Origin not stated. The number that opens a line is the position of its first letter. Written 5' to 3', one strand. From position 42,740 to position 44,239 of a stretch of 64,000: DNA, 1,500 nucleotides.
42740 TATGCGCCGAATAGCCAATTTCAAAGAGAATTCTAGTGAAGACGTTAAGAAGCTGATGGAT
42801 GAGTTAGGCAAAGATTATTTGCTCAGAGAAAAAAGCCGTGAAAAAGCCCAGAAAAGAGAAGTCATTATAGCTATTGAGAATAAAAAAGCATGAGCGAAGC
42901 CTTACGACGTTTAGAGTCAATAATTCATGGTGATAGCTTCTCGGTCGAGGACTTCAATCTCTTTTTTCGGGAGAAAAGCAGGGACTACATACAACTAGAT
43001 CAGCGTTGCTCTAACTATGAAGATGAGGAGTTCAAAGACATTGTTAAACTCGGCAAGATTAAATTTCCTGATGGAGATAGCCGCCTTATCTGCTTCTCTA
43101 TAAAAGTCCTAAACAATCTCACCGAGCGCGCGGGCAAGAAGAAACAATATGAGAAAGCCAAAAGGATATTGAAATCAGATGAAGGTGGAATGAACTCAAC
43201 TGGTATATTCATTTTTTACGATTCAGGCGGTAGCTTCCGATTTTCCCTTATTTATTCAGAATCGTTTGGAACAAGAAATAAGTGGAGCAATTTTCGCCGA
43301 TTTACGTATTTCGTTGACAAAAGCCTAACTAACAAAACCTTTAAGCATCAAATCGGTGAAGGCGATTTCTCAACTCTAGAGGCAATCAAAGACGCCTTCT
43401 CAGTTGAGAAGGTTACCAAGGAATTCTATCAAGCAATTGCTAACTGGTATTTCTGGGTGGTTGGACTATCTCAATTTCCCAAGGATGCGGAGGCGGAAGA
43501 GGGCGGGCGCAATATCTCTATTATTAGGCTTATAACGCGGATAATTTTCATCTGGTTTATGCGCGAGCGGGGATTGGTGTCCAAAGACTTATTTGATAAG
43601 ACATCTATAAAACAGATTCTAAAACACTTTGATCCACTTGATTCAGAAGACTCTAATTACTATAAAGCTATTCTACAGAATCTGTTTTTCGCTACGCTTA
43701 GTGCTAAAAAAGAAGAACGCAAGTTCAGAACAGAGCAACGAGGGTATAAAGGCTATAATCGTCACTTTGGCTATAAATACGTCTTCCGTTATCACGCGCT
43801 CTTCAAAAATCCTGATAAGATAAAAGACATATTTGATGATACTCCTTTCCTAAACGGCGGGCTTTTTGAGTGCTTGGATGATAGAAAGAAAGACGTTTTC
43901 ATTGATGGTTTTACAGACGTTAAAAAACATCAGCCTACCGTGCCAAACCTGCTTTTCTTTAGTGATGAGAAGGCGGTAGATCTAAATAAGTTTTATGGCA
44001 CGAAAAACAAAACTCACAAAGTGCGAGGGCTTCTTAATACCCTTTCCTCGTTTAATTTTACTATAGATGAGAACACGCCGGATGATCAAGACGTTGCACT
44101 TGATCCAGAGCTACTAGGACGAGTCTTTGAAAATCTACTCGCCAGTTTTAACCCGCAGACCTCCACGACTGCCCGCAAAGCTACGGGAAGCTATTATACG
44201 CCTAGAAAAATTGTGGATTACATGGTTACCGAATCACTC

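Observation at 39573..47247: Coupled PLD-nuclease/SNF2-helicase + large N6A methyltransferase + HEPN-like gene: a defence cassette that fits no canonical system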

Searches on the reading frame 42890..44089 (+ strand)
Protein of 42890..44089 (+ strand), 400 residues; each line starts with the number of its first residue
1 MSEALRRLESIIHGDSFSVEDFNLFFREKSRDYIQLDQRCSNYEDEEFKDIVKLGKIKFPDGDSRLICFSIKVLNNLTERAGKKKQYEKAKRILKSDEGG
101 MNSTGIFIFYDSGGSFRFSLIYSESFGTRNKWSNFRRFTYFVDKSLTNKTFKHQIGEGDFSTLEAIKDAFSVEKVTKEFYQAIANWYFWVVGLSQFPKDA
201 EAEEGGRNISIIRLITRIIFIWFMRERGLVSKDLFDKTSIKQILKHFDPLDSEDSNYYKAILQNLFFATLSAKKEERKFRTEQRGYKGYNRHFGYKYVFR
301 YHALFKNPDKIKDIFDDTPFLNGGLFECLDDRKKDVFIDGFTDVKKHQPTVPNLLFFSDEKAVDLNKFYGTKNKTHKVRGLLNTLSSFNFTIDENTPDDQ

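Call 33: find_homologous_proteins(query=window:42890-44089:+)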
Query window:42890-44089:+ (400 aa): 1404 proteins with E <= 0.001 among 4160 candidates; the best 120 are listed.
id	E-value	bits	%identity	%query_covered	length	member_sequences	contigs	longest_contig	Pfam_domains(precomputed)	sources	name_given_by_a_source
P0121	3.1e-155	535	63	99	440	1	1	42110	-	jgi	-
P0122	4.7e-153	528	62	100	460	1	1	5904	-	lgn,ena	-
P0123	1.4e-151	523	63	100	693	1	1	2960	-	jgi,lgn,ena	-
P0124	8.9e-149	514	61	98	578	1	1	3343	-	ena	-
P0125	1.7e-147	510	63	98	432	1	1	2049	-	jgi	-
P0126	1.2e-146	507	62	98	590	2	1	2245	-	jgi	-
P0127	2.9e-144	499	59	98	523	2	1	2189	PF25120.2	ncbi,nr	ncbi:MAG: class I SAM-dependent DNA methyltransferase, partial [Deltaproteobacteria bacterium]|nr:cl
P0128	6.4e-142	492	60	98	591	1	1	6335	-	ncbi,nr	ncbi:MAG: hypothetical protein HY776_07875, partial [Actinobacteria bacterium]|nr:hypothetical prote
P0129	3.5e-141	489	59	98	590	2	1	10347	-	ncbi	ncbi:MAG: hypothetical protein ABIN18_20575 [Pseudomonadota bacterium]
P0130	7.2e-136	472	58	100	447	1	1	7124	-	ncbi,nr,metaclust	ncbi:type IIS restriction endonuclease [Candidatus Magnetoovum chiemensis]|nr:type IIS restriction e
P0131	3.7e-135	469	59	98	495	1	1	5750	-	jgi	-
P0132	8.6e-133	462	58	98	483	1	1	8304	-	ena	-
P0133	1.4e-130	454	56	98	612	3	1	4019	PF02384.23,PF07669.18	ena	-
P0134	3.6e-128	446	55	99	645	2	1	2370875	-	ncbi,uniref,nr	ncbi:hypothetical protein JZK55_13380 [Dissulfurispira thermophila]|uniref:site-specific DNA-methylt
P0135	4.5e-128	446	58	89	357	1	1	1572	-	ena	-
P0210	1.4e-80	290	42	98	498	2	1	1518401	-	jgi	jgi:adenine-specific DNA-methyltransferase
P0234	1.1e-73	267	47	74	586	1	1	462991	-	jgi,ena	-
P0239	3.5e-72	262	38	90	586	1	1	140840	PF02384.23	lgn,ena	-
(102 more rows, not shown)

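Call 46: predict_structure(alignment_id=A1)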
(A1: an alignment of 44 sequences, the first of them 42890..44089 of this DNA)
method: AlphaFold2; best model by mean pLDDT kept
length: 400 residues; sequences in the alignment: 44
mean_pLDDT: 87.9   pTM: 0.76
mean pLDDT of the five models: 87.9, 85.6, 85.4, 84.3, 84.2
residues with pLDDT >= 90: 250; 70-90: 114; 50-70: 25; < 50: 11
segments of 3 or more residues with pLDDT < 50: 391-400
pLDDT, mean of each block of 10 residues (from residue 1): 91 92 96 96 97 95 90 92 91 83 90 94 85 81 86 91 92 82 96 95 94 93 88 94 93 92 92 84 57 72 89 86 79 89 90 96 96 96 83 38
secondary structure, 60 per line:
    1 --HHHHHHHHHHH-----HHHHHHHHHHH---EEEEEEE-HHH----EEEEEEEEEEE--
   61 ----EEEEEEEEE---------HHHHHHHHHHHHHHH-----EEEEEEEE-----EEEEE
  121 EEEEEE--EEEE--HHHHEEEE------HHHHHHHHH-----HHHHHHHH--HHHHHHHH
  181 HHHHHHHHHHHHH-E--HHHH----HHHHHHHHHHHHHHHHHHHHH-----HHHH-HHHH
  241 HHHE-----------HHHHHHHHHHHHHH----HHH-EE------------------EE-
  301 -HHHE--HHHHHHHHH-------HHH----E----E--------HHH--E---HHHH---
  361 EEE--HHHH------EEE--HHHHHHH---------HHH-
elements in order: H3-13 H19-29 E33-39 E48-58 E65-73 H83-97 E103-110 E116-126 E129-132 H135-138 E139-142 H149-157 H163-170 H173-193 H198-201 H206-226 H232-235 H237-243 H256-269 H308-316 H354-357 E361-363 H366-369 E376-378 H381-387

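Call 51: fold_search(model_id=the predicted structure, library=pdb)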
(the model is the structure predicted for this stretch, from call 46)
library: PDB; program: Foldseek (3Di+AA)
matches with E <= 10: 418; with E <= 0.001: 0
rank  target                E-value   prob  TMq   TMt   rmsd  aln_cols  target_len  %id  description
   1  7fiv_B                2.9e-02  0.30  0.16  0.10  15.1       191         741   14  Crystal structure of the complex formed by Wolbachia cytoplasmic incompatibility factors CidA and CidBND1-ND2 from wPi (released 2022-04-06)
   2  2qx2                  7.5e-02  0.75  0.20  0.25   6.6       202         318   12  Structure of the C-terminal domain of sex pheromone staph-cAM373 precursor from Staphylococcus aureus (released 2007-09-11)
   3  7esy_B                9.4e-02  0.16  0.14  0.09  15.9       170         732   14  Crystal structure of the complex formed by Wolbachia cytoplasmic incompatibility factors CidA and CidBND1-ND2 from wPi (released 2021-11-10)
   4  3wb9_A                1.5e-01  0.23  0.12  0.16  14.8       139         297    9  Crystal Structures of meso-diaminopimelate dehydrogenase from Symbiobacterium thermophilum (released 2014-03-26)
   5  5jen_A                1.9e-01  0.15  0.11  0.17  11.6       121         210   11  Crystal structure of the anti-sigma factor RsiV bound to lysozyme (released 2016-09-07)
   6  2eb0_A                2.0e-01  0.38  0.15  0.18   7.7       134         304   11  Crystal structure of Methanococcus jannaschii putative family II inorganic pyrophosphatase (released 2007-08-07)
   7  2c1g                  2.5e-01  0.08  0.10  0.11  15.9       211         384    6  Structure of Streptococcus pneumoniae peptidoglycan deacetylase (SpPgdA) (released 2005-09-15)
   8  5j3z_A                2.6e-01  0.18  0.12  0.17  10.8       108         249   11  Crystal structure of m2hTDP2-CAT in complex with a small molecule inhibitor (released 2016-05-04)
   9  3cyg_B                2.8e-01  0.11  0.09  0.16  12.6       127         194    9  Crystal structure of an uncharacterized protein from Fervidobacterium nodosum Rt17-B1 (released 2008-05-13)
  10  5loa_A                3.1e-01  0.25  0.15  0.18  13.9       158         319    8  Crystal structure of the engineered D-Amino Acid Dehydrogenase (DAADH) bound to NADP+ (released 2017-08-16)
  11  3t7h_B                3.1e-01  0.15  0.10  0.13   6.1        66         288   15  Atg8 transfer from Atg7 to Atg3: a distinctive E1-E2 architecture and mechanism in the autophagy pathway (released 2011-11-23)
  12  7fiw_A                3.1e-01  0.10  0.16  0.10  15.6       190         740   13  Crystal structure of the complex formed by Wolbachia cytoplasmic incompatibility factors CidAwMel(ST) and CidBND1-ND2  (released 2022-04-06)
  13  2afb_A                3.3e-01  0.14  0.12  0.14   8.1       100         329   12  Crystal structure of 2-dehydro-3- deoxygluconokinase (EC 2.7.1.45) (tm0067) from THERMOTOGA MARITIMA at 2.05 A resolut (released 2006-02-14)
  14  3s5t                  3.3e-01  0.07  0.09  0.13  12.6       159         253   12  Crystal structure of a member of duf3298 family (BF2082) from bacteroides fragilis nctc 9343 at 2.30 A resolution (released 2011-06-29)
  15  3ruj                  3.4e-01  0.15  0.10  0.13   6.3        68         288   15  Crystal Structure of N-terminal region of yeast Atg7 (released 2011-11-23)
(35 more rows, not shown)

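Call 52: search_solved_structures(query=A1, max_evalue=1, show_alignments=2)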
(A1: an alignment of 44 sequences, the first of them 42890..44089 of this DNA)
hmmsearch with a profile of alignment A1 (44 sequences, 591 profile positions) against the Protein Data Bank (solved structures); distinct sequences matched with E-value up to 1: 3.
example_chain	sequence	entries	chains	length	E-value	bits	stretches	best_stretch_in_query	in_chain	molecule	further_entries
3khk_A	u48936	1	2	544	0.023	16.5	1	373-439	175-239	Type I restriction-modification system methylation subunit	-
5a1u_D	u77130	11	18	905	0.13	14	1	18-124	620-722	COATOMER SUBUNIT BETA' | COATOMER SUBUNIT BETA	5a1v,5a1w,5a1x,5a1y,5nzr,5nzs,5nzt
7vru_A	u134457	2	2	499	0.51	12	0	402-439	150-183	Site-specific DNA-methyltransferase (adenine-specific)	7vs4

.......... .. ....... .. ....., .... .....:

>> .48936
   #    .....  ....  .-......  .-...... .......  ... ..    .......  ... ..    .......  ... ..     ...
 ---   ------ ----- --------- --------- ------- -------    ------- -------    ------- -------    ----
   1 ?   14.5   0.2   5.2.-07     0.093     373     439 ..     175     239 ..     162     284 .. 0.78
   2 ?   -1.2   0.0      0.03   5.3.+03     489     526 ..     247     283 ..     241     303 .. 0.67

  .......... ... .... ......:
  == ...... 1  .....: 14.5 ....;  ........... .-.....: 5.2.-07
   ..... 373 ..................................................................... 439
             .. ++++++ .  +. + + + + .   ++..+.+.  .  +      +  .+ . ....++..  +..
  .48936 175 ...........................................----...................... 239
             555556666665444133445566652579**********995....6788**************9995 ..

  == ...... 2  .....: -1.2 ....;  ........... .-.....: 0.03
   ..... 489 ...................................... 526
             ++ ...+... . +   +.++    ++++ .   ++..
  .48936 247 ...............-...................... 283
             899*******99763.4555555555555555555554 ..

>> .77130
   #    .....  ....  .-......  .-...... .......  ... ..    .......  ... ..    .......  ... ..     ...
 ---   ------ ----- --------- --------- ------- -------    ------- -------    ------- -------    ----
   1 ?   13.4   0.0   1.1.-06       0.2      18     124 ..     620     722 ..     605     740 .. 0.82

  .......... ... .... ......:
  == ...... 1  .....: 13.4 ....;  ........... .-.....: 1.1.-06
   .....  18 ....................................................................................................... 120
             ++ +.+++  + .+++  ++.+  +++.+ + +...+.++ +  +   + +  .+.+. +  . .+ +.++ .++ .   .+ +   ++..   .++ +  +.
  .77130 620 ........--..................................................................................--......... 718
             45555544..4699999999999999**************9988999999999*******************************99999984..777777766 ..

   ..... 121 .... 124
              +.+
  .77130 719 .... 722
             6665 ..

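Call 75: find_encoding_contigs(protein=P0210, flank=7000, max_places=1)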
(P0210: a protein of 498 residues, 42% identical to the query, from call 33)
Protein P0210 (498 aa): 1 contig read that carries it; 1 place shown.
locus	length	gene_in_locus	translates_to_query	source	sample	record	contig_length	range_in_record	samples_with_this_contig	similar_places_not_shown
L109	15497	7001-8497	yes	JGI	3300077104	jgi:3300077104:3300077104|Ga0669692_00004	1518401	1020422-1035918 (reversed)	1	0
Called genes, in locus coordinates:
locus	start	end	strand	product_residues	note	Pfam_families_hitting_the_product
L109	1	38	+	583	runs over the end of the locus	PF01973:MptE-like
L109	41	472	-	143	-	PF04308:RNaseH_like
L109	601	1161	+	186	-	PF08207:EFP_N, PF01132:EFP, PF09285:Elong-fact-P_C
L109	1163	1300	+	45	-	-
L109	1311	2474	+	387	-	PF01041:DegT_DnrJ_EryC1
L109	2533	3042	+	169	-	PF00210:Ferritin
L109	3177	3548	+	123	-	-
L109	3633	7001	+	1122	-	PF13091:PLDc_2 (faint), PF00270:DEAD (faint), PF04851:ResIII (faint), PF00176:SNF2-rel_dom, PF00271:Helicase_C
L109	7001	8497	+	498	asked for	-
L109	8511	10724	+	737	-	PF07669:Eco57I, PF22837:M_Eco57I_C (weak)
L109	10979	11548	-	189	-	PF00226:DnaJ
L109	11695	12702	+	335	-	PF01515:PTA_PTB, PF02504:FA_synthesis (faint)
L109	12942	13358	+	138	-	PF00276:Ribosomal_L23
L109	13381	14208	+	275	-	PF00181:Ribosomal_L2_N, PF03947:Ribosomal_L2_C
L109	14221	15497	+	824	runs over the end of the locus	PF14579:HHH_6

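Call 76: find_encoding_contigs(protein=P0234, flank=7000, max_places=1)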
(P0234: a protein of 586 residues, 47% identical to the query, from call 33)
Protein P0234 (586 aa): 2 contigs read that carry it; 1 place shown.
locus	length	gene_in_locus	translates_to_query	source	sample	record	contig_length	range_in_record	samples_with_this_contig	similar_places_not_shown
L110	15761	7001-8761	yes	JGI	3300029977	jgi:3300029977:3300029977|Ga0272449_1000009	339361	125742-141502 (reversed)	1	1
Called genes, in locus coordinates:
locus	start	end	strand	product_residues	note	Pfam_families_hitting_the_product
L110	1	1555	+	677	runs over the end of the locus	PF00133:tRNA-synt_1, PF09334:tRNA-synt_1g, PF08264:Anticodon_1, PF19303:Anticodon_3, PF01588:tRNA_bind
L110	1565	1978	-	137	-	-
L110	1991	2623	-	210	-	PF00156:Pribosyltran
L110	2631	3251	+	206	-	PF00293:NUDIX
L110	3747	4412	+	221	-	PF13091:PLDc_2 (weak)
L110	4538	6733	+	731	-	PF00271:Helicase_C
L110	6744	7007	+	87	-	-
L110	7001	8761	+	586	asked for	-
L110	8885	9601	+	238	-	PF02384:N6_Mtase, PF07669:Eco57I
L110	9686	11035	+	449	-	PF01797:Y1_Tnp (weak), PF12950:TaqI_C (weak)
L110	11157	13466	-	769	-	PF13715:CarbopepD_reg_2, PF07715:Plug (weak)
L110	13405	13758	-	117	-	-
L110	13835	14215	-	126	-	-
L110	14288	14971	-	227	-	PF00027:cNMP_binding, PF13545:HTH_Crp_2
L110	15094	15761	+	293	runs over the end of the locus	PF00037:Fer4 (weak), PF12837:Fer4_6 (weak), PF12838:Fer4_7 (faint), PF13237:Fer4_10 (weak), PF14697:Fer4_21 (weak), PF13187:Fer4_9 (weak), PF27217:AF_0155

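Call 77: find_encoding_contigs(protein=P0239, flank=7000, max_places=1)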
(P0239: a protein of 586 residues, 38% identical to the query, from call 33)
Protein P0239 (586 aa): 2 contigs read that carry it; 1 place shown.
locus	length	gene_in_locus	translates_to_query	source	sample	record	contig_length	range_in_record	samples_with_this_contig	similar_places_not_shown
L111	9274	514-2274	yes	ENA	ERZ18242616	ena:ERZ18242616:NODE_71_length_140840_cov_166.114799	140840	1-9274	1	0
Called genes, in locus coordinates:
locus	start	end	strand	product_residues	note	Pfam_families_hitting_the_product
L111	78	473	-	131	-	PF01541:GIY-YIG (weak)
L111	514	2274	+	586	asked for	PF02384:N6_Mtase (faint)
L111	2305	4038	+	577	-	PF07669:Eco57I, PF12950:TaqI_C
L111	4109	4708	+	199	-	PF19570:DUF6088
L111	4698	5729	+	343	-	PF08843:AbiEii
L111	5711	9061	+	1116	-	PF00270:DEAD (faint), PF04851:ResIII (faint), PF00176:SNF2-rel_dom, PF00271:Helicase_C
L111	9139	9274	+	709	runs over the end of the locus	PF00009:GTP_EFTU, PF01926:MMR_HSR1 (faint), PF22042:EF-G_D2, PF03144:GTP_EFTU_D2 (weak), PF14492:EFG_III, PF03764:EFG_IV, PF00679:EFG_C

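Call 78: find_encoding_contigs(protein=P0134, flank=7000, max_places=1)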
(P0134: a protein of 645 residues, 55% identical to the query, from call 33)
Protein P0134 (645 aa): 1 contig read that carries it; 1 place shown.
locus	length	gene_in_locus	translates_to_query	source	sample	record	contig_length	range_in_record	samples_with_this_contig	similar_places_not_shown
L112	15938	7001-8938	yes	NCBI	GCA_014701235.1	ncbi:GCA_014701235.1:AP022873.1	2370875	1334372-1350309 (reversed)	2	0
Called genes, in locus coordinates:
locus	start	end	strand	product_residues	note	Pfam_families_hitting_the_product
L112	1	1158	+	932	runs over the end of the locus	PF00460:Flg_bb_rod (weak), PF22638:FlgK_D1, PF06429:Flg_bbr_C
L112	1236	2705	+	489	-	PF00669:Flagellin_N, PF07196:Flagellin_IN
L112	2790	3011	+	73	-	PF02599:CsrA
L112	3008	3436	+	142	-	PF02623:FliW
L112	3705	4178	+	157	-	PF03449:GreA_GreB_N, PF01272:GreA_GreB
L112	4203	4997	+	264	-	PF00175:NAD_binding_1, PF10418:DHODB_Fe-S_bind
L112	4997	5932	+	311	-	PF01180:DHO_dh, PF01207:Dus, PF03060:NMO (weak)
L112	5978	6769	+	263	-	PF01887:SAM_HAT_N, PF20257:SAM_HAT_C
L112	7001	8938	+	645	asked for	-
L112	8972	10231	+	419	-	PF07669:Eco57I, PF02384:N6_Mtase (faint)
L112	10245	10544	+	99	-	-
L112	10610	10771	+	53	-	-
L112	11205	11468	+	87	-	-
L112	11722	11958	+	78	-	-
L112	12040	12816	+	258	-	PF02405:MlaE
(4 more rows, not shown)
